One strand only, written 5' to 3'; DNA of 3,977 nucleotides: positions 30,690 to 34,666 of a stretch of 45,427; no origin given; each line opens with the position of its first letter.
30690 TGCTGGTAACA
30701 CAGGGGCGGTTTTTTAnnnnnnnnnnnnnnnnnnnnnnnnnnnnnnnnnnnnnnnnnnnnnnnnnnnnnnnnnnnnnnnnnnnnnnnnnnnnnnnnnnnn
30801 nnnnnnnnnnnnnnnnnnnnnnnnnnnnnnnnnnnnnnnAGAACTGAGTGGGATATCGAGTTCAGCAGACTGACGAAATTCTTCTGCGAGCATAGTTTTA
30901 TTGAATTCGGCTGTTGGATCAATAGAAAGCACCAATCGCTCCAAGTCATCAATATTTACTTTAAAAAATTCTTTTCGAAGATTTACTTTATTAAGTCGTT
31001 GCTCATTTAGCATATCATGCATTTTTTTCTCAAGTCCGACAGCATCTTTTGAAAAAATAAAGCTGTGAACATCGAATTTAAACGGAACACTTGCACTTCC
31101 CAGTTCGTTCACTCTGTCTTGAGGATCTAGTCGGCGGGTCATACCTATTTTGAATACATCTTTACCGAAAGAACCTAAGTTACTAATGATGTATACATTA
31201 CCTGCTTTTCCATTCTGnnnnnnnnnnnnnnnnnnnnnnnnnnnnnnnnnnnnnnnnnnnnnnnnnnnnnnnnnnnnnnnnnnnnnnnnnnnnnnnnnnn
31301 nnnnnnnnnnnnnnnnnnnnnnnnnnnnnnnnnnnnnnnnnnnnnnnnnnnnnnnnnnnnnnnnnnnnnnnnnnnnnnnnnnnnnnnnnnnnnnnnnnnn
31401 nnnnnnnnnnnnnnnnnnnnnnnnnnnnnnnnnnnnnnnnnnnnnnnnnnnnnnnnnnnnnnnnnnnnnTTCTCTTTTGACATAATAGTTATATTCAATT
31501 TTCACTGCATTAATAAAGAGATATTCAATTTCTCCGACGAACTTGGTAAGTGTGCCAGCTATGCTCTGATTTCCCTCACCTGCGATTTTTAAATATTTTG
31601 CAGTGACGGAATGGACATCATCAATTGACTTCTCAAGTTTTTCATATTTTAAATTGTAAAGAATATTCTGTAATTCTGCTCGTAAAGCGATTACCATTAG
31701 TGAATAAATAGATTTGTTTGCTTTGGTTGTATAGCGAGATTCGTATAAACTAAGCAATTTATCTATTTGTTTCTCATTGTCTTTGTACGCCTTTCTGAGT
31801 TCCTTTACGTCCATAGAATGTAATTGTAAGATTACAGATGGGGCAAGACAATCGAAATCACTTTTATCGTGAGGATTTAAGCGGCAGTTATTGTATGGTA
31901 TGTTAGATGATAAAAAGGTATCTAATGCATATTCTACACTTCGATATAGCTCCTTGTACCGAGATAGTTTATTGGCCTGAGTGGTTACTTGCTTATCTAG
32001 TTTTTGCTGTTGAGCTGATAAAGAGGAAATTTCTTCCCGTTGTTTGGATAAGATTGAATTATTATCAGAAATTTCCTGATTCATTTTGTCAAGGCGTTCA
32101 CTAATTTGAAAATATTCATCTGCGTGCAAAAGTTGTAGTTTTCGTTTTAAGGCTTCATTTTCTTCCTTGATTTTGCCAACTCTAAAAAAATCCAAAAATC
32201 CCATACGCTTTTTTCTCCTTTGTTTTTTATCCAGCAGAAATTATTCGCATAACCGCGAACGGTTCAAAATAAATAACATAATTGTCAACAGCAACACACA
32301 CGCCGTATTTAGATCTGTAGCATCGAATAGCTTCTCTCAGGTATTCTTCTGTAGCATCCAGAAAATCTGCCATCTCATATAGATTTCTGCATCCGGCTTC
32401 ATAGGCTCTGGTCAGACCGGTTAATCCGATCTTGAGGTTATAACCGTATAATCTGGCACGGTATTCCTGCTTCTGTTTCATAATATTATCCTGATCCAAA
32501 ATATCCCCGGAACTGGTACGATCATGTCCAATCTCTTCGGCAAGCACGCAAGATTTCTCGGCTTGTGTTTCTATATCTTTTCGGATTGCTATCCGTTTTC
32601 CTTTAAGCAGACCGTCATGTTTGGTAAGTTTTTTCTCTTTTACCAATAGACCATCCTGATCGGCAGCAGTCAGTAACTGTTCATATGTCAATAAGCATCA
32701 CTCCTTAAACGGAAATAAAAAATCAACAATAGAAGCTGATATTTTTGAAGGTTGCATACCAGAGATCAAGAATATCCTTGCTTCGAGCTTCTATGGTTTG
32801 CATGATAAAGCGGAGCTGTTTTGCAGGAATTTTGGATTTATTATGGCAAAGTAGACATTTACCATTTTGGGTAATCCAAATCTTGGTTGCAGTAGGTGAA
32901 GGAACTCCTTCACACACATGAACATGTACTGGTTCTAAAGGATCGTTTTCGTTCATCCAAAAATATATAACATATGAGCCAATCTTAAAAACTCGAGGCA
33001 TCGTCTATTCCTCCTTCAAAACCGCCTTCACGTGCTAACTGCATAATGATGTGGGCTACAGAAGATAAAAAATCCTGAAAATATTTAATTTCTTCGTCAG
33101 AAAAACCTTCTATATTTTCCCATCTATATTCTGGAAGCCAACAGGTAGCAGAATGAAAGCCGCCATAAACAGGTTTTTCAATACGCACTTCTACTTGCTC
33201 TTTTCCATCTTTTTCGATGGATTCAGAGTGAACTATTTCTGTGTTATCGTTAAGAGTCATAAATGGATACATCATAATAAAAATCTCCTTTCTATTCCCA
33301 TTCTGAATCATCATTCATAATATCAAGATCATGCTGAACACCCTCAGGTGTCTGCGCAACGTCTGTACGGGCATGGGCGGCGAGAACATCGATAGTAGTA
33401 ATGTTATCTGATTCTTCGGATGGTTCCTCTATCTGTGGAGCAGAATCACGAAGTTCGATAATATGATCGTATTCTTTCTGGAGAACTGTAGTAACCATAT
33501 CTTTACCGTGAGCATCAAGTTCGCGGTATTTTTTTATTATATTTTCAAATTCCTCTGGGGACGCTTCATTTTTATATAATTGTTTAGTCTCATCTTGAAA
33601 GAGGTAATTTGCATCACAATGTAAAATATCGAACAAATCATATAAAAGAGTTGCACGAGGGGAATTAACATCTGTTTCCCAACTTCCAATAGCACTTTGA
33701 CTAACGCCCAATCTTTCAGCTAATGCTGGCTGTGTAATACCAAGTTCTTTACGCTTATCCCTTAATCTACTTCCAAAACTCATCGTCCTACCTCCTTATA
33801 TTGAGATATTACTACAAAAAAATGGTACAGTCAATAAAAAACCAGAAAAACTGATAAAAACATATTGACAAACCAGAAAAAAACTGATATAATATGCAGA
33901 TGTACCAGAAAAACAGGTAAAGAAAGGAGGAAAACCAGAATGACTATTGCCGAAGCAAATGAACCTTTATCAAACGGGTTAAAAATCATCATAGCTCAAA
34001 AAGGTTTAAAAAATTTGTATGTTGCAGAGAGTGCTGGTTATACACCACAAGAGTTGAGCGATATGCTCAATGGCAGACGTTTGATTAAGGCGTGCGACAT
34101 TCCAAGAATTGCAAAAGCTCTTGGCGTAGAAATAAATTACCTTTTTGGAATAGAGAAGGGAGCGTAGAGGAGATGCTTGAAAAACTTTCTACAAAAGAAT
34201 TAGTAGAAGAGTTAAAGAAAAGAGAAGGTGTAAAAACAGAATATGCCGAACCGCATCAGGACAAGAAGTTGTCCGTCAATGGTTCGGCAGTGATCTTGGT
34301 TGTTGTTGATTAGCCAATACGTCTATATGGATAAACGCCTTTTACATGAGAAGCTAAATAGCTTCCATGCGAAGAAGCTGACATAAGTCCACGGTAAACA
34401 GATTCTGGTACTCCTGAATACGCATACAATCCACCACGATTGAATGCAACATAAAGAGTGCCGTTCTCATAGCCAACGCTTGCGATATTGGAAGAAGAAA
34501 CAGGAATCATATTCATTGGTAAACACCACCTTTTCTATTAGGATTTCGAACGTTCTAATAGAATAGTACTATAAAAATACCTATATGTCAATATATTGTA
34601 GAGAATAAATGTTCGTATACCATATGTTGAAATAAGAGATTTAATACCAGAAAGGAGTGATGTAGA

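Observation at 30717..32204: DUF4041/T5orf172 protein between integrase and immunity genes: candidate prophage-encoded defence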

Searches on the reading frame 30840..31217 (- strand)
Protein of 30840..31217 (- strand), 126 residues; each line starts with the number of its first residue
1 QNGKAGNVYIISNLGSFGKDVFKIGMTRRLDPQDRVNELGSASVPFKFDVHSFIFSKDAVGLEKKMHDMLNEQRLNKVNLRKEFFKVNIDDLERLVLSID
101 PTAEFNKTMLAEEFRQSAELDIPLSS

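Call 65: predict_structure(alignment_id=A5)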
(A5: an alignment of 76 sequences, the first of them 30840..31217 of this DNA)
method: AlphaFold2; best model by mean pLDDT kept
length: 126 residues; sequences in the alignment: 76
mean_pLDDT: 92.2   pTM: 0.85
mean pLDDT of the five models: 92.2, 92.1, 91.5, 91.4, 91.3
residues with pLDDT >= 90: 100; 70-90: 21; 50-70: 3; < 50: 2
segments of 3 or more residues with pLDDT < 50: none
pLDDT, mean of each block of 10 residues (from residue 1): 85 95 97 95 91 96 97 96 96 95 91 88 68
secondary structure, 60 per line:
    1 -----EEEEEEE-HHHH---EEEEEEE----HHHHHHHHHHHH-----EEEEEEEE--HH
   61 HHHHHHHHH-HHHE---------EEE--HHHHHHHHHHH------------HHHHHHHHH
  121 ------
elements in order: E6-12 H14-17 E21-27 H32-43 E49-56 H59-69 E84-86 H89-99 H112-120
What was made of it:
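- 30855..31202 (-): GIY-YIG-superfamily (T5orf172/MUG113) nuclease domain, aa 335-450. Key residues are Y338, K352-I353-G354, R357/R358, E392 (= SNIPE E414) and N405. Domain model pLDDT 92 (call 65).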

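Call 68: fold_search(model_id=the predicted structure, library=pdb)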
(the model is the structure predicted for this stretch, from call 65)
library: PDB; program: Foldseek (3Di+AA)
matches with E <= 10: 56; with E <= 0.001: 0
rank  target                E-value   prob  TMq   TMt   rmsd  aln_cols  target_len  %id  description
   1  1zg2_MODEL_1_A        3.4e-01  0.47  0.34  0.44   7.8       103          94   16  Solution NMR structure of the UPF0213 protein BH0048 from Bacillus halodurans. Northeast Structural Genomics t (released 2005-06-21)
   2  6sei_A                8.3e-01  0.47  0.44  0.23   7.4       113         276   12  Recognition and processing of branched DNA substrates by Slx1-Slx4 nuclease (released 2019-09-25)
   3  7qxa_A                9.3e-01  0.09  0.30  0.06  17.3       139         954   12  Cryo-EM map of human telomerase-DNA-TPP1 complex (sharpened) (released 2022-03-02)
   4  7cq4_A                1.1e+00  0.47  0.42  0.20   6.9        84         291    8  Crystal structure of Slx1-Slx4 in complex with 5'flap DNA (released 2021-06-16)
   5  4xm5                  1.3e+00  0.44  0.48  0.25   7.5       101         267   11  C. glabrata Slx1. (released 2015-03-25)
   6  7wme                  1.6e+00  0.33  0.38  0.33   5.0        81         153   15  Crystal Structure of the catalytic domain of At-HIGLE (released 2022-04-13)
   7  7o6n_A                2.6e+00  0.06  0.22  0.27  12.3        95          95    9  Crystal structure of C. elegans ERH-2 PID-3 complex (released 2021-08-25)
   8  7cq2_A                2.8e+00  0.14  0.45  0.24  11.0       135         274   12  Crystal structure of Slx1-Slx4 (released 2021-06-16)
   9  2w82_B                2.9e+00  0.06  0.23  0.20  10.9        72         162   18  The structure of ArdA (released 2009-01-27)
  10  9ekb_C                2.9e+00  0.05  0.22  0.21   7.9        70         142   20  Cryo-EM structure of apo-form human DNA polymerase delta (released 2025-02-05)
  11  5ybc_A                3.3e+00  0.06  0.22  0.27   9.9        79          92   14  X-ray structure of native ETS-domain domain of Ergp55 (released 2018-09-19)
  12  5ybc_C                3.5e+00  0.06  0.24  0.30  10.0        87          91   15  X-ray structure of native ETS-domain domain of Ergp55 (released 2018-09-19)
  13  4dqy_C                3.5e+00  0.02  0.20  0.08  16.2       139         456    8  Structure of Human PARP-1 bound to a DNA double strand break (released 2012-05-30)
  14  3jd5_P                3.5e+00  0.01  0.17  0.17  16.3       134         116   10  Cryo-EM structure of the small subunit of the mammalian mitochondrial ribosome (released 2016-07-13)
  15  1wz7_A                4.0e+00  0.02  0.16  0.19  13.8       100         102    5  Crystal structure of enhancer of rudimentary homologue (ERH) (released 2005-05-03)
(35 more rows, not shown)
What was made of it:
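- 30855..31202 (-): The best PDB fold hits are GIY-YIG proteins, but weak (E 0.3-1.6; call 68).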

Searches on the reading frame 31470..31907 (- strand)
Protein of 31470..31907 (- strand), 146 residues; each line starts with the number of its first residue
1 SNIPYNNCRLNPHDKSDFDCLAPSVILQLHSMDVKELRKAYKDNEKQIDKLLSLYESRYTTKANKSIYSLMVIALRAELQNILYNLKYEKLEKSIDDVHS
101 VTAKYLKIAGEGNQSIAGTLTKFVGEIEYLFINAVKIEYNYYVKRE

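Call 77: search_protein_families(library=padloc, proteins=[window:31470-31907:-], max_evalue=1)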
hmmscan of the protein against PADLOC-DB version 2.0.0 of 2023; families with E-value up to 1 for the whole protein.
window:31470-31907:- (146 aa): 0 families

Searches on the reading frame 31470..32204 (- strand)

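Call 77: search_protein_families(library=padloc, proteins=[window:31470-32204:-], max_evalue=1)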
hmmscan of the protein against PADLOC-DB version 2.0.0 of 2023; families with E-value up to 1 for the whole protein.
window:31470-32204:- (245 aa): 12 families
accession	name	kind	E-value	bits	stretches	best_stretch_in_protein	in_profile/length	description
PDLC00551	JetC2|JetC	-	5.8e-06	22.4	1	11-232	314-533/1365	DUF3584 domain; MukB-like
PDLC00552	JetC2|JetC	-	0.0002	17.1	1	13-173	318-463/1365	DUF3584 domain; MukB-like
PDLC00519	JetC1|JetC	-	0.0004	16.7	1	8-164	675-824/1097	DUF3584 domain; MukB-like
PDLC03859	LmuB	-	0.0014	15.9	1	29-204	367-475/611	-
PDLC00517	JetC1|JetC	-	0.0021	14.4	1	26-191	708-869/1119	DUF3584 domain; MukB-like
PDLC00507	JetC1|JetC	-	0.0079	12.5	1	19-199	752-928/1215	DUF3584 domain; MukB-like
PDLC00553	JetC2|JetC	-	0.02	10.7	1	11-89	320-398/1361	DUF3584 domain; MukB-like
PDLC02747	PbeC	-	0.037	10.9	1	12-90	425-508/632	PbeC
PDLC02753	PbeC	-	0.088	9.1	1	10-95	406-491/648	PbeC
PDLC01193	Cas11b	-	0.12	10.3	2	131-187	26-80/164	CAS-I-B; effector_SS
PDLC00554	JetC2|JetC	-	0.29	8.3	1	10-79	311-380/390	DUF3584 domain; MukB-like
PDLC03863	LmuB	-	0.52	6.9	0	14-196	234-402/610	-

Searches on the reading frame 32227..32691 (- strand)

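Call 3: search_protein_families(library=pfam, proteins=[window:32227-32691:-], max_evalue=0.01)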
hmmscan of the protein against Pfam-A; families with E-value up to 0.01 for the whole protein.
window:32227-32691:- (154 aa): 0 families

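Call 4: search_protein_families(library=padloc, proteins=[window:32227-32691:-], max_evalue=0.01)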
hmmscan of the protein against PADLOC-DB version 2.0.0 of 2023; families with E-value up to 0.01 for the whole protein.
window:32227-32691:- (154 aa): 0 families

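Call 5: search_protein_families(library=phrogs, proteins=[window:32227-32691:-], max_evalue=0.001)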
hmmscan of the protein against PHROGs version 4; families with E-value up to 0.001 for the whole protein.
window:32227-32691:- (154 aa): 1 family
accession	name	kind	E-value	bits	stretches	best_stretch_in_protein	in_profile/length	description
phrog_87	-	other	1.5e-30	107.6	1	4-151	41-190/227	metallo-protease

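Call 6: search_protein_families(library=ncbifam, proteins=[window:32227-32691:-], max_evalue=0.01)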
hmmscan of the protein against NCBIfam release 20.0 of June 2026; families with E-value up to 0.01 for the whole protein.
window:32227-32691:- (154 aa): 0 families

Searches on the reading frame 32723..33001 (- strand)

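Call 3: search_protein_families(library=pfam, proteins=[window:32723-33001:-], max_evalue=0.01)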
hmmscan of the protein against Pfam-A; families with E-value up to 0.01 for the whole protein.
window:32723-33001:- (92 aa): 1 family
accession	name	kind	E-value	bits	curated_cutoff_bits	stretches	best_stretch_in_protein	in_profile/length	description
PF13711.11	DUF4160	-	5.8e-15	55.7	23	1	10-81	2-64/65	Domain of unknown function (DUF4160)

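Call 4: search_protein_families(library=padloc, proteins=[window:32723-33001:-], max_evalue=0.01)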
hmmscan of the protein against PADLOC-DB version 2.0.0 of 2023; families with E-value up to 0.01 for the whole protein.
window:32723-33001:- (92 aa): 0 families

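Call 5: search_protein_families(library=phrogs, proteins=[window:32723-33001:-], max_evalue=0.001)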
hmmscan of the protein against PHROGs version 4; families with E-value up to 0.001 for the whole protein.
window:32723-33001:- (92 aa): 0 families

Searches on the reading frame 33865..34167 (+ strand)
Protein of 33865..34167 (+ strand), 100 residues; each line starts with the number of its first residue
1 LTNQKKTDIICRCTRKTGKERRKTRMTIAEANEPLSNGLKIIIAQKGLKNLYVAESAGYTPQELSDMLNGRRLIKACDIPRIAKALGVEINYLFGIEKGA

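Call 3: search_protein_families(library=pfam, proteins=[window:33865-34167:+], max_evalue=0.01)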
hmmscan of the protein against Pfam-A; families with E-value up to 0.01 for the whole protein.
window:33865-34167:+ (100 aa): 4 families
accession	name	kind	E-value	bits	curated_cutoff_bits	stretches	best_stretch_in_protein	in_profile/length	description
PF01381.28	HTH_3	-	5.2e-07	30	23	1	40-93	2-55/55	Helix-turn-helix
PF13560.12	HTH_31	-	4e-05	24.3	27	1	53-88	20-56/64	Helix-turn-helix domain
PF12844.13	HTH_19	-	0.0002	21.6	30.2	1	42-94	7-59/64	Helix-turn-helix domain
PF13443.12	HTH_26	-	0.0065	17.1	22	1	39-95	2-59/63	Cro/C1-type HTH DNA-binding domain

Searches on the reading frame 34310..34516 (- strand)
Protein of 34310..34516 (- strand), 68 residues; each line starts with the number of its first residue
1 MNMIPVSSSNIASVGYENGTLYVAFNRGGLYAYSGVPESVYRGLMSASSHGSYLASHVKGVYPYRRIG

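Call 3: search_protein_families(library=pfam, proteins=[window:34310-34516:-], max_evalue=0.01)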
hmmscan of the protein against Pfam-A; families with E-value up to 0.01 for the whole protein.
window:34310-34516:- (68 aa): 1 family
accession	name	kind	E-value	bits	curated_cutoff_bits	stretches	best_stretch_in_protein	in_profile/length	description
PF13619.11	KTSC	-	3.8e-21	75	25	1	7-62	1-58/58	KTSC domain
